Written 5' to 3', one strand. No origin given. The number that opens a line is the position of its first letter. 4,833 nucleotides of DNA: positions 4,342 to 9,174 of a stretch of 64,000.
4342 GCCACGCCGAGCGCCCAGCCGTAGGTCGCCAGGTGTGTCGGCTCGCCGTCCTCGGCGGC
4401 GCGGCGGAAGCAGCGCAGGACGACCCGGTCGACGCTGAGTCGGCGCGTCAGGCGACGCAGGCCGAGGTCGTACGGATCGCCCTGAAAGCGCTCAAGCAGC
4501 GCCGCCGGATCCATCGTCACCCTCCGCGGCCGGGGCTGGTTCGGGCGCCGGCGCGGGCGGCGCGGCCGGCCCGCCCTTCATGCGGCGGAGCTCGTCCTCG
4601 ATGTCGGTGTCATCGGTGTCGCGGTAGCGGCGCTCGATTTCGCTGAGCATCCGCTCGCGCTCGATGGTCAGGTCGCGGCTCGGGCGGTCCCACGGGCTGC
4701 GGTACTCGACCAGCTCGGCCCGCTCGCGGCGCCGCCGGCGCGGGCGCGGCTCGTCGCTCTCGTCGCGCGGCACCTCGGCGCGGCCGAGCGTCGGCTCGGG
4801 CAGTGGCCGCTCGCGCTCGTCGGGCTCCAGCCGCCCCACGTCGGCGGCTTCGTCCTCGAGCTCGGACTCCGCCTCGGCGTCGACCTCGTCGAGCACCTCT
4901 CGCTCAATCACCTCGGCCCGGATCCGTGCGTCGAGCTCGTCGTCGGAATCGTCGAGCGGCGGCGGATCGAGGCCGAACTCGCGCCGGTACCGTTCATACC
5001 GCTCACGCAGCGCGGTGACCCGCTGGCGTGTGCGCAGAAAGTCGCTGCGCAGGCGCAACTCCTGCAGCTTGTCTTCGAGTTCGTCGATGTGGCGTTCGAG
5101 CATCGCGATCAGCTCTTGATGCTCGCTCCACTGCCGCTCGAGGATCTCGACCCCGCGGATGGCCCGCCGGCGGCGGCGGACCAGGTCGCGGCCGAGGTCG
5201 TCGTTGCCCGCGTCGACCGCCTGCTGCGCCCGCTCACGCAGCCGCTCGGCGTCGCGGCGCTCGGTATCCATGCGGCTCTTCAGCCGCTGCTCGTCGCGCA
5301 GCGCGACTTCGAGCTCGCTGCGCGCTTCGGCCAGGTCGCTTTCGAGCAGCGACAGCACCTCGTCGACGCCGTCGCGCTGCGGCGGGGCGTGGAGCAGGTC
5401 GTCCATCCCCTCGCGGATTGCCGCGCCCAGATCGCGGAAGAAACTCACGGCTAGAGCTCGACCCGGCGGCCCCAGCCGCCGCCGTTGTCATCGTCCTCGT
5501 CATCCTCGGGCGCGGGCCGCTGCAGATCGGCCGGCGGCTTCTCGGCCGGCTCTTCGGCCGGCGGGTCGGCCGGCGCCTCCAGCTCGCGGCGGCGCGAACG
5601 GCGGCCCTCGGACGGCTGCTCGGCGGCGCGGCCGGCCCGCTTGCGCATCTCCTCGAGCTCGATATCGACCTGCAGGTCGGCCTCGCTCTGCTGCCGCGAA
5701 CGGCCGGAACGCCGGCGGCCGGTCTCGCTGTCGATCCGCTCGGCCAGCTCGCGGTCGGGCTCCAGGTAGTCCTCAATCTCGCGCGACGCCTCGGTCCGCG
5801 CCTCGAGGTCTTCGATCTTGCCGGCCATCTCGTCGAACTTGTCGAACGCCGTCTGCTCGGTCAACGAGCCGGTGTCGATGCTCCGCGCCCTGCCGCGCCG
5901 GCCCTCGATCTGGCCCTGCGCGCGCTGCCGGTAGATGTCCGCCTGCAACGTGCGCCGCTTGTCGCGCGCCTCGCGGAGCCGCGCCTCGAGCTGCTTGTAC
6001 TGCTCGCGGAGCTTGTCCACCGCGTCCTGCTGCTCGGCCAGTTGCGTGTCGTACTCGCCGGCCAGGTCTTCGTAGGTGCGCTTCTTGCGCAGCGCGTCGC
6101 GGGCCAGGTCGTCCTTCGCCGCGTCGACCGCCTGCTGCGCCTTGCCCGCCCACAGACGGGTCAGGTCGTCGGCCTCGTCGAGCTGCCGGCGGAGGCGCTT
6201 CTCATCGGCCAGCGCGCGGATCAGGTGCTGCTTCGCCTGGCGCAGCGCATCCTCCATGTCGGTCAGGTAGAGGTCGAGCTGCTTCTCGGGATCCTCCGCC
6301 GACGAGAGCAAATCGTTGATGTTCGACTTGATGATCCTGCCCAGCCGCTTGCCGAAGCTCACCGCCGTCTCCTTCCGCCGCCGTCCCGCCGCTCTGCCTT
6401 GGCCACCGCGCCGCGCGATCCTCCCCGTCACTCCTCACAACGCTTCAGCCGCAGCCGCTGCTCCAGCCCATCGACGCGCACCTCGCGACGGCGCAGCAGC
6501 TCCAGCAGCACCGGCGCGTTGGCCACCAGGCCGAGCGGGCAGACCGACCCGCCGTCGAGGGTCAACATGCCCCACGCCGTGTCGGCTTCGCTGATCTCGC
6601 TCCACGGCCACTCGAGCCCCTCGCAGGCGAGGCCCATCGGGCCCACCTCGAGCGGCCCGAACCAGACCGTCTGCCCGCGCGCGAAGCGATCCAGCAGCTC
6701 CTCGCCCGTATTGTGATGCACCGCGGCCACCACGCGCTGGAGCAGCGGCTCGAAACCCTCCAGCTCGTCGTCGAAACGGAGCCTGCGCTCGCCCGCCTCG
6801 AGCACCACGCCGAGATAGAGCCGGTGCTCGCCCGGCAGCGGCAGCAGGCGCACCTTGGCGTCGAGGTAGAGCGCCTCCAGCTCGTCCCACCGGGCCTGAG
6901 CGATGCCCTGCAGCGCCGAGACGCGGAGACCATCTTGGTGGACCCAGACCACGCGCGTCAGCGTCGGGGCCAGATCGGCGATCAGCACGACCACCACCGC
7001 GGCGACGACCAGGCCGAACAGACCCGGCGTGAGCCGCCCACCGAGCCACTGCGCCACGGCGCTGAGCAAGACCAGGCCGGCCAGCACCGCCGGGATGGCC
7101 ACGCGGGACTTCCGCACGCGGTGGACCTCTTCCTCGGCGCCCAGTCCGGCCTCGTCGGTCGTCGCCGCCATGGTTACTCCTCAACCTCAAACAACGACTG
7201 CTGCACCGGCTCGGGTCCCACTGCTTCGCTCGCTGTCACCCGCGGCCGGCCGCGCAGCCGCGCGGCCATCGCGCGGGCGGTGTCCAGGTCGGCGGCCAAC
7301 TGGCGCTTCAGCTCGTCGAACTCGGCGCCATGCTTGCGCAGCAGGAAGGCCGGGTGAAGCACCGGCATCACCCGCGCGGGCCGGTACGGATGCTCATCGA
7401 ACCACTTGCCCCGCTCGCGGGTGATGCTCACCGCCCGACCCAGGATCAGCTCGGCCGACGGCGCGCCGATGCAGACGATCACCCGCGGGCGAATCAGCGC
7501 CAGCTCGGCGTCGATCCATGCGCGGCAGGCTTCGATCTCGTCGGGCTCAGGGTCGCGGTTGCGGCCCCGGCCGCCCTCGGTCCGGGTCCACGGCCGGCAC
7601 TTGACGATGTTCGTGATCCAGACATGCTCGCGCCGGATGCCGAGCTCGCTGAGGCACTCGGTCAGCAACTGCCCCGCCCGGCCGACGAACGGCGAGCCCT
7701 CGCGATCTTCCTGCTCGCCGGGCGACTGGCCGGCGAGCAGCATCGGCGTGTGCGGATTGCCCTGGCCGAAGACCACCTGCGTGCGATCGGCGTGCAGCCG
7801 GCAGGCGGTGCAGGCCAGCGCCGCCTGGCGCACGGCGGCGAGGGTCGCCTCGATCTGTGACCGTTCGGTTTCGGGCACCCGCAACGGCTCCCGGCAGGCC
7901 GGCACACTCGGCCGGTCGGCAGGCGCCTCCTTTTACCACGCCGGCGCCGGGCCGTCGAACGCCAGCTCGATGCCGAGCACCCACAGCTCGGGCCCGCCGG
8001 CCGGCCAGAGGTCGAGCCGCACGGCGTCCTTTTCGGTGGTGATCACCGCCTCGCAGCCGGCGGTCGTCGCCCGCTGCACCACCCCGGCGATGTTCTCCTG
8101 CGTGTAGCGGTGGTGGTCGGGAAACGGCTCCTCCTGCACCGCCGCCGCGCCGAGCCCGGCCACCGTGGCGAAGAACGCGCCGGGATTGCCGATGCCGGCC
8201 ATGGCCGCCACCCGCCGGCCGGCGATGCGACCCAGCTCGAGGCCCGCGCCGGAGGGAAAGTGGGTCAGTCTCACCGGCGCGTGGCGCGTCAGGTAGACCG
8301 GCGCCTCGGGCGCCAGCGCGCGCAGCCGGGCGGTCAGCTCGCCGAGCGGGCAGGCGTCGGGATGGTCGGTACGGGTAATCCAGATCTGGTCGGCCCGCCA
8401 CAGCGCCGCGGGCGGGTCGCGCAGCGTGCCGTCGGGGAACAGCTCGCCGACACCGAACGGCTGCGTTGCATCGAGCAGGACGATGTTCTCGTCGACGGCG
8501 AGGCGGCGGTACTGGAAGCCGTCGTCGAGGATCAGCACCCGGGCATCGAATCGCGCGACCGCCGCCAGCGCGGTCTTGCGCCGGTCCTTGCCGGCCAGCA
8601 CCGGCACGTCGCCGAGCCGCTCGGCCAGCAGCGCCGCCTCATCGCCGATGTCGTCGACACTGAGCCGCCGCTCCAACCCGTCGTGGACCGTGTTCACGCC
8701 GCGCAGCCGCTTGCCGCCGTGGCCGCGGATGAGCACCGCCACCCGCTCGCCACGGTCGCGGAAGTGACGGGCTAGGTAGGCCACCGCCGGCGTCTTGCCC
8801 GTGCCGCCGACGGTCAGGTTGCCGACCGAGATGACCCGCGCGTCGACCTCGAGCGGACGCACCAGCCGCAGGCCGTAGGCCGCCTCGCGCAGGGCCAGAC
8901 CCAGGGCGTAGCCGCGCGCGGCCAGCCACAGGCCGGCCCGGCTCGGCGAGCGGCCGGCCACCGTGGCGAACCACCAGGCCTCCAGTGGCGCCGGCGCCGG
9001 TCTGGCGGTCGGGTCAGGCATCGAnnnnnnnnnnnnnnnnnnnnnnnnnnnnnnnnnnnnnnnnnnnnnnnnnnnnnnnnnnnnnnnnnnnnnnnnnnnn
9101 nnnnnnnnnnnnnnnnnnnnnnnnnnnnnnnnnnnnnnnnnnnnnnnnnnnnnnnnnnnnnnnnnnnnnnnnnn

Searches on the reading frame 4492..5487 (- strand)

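Call 11: search_protein_families(library=pfam, proteins=[window:4492-5487:-], max_evalue=0.001)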
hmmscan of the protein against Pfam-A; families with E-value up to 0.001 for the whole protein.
window:4492-5487:- (331 aa): 1 family
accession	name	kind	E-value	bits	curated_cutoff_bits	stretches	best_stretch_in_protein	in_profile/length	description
PF04012.17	PspA_IM30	-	1.9e-15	57.5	33.9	1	39-218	26-201/220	PspA/IM30 family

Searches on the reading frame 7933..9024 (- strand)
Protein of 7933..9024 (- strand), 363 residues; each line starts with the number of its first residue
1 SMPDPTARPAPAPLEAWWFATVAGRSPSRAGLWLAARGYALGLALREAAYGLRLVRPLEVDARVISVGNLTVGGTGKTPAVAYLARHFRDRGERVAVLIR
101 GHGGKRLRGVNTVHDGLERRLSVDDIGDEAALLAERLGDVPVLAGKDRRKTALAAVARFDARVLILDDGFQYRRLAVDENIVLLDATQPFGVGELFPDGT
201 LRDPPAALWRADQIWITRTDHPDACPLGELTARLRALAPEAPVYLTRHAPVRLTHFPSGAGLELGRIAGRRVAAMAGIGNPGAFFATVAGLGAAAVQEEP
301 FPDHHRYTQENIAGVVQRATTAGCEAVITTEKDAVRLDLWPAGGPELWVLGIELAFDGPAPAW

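Call 8: search_protein_families(library=pfam, proteins=[window:7933-9024:-], max_evalue=0.001)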
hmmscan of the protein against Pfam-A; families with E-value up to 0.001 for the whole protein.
window:7933-9024:- (363 aa): 1 family
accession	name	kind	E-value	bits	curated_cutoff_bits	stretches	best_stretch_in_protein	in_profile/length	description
PF02606.20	LpxK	-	1.5e-78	264.6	27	1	32-356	5-314/328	Tetraacyldisaccharide-1-P 4'-kinase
